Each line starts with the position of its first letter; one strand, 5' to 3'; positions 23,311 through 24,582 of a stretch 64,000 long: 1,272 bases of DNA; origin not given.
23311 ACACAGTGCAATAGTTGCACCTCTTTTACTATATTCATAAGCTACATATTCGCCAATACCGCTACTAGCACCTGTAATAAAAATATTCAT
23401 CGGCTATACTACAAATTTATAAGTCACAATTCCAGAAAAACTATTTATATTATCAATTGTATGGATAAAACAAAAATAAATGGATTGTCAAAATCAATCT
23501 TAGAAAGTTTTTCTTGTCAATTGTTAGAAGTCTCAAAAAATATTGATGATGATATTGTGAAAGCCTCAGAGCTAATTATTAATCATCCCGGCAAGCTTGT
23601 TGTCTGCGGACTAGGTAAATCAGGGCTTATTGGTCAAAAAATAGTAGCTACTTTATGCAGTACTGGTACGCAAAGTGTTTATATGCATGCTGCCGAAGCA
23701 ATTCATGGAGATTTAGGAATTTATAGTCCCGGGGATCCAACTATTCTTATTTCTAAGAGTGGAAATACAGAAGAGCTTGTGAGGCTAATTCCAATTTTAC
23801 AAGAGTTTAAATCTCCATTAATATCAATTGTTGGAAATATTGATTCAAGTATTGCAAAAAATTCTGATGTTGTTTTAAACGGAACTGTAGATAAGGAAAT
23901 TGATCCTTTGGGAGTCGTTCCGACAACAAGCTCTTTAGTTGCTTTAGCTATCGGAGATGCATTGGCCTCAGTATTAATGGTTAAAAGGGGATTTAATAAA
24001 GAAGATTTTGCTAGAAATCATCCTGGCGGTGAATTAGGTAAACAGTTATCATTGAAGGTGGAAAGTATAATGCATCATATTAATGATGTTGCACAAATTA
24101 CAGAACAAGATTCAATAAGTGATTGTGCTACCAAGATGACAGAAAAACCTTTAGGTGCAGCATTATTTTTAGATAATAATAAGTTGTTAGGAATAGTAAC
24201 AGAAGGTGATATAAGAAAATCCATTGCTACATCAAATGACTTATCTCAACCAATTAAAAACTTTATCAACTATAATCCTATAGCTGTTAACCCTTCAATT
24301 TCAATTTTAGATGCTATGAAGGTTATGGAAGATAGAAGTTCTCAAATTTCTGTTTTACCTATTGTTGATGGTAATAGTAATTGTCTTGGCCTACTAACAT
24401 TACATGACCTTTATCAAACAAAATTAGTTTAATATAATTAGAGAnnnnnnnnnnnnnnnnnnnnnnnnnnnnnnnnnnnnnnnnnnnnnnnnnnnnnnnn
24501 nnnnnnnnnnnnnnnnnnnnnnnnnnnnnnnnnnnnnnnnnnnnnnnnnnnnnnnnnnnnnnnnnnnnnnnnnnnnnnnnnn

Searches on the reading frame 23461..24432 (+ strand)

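Call 69: search_protein_families(library=pfam, proteins=[window:23461-24432:+], max_evalue=0.01)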
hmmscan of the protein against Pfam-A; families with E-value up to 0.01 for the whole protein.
window:23461-24432:+ (323 aa): 2 families
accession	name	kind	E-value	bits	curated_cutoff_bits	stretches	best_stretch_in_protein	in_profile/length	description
PF01380.27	SIS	-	3.9e-21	75.6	25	1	40-169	2-129/131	SIS domain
PF00571.33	CBS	-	2.5e-19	69.8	24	2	266-317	2-51/57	CBS domain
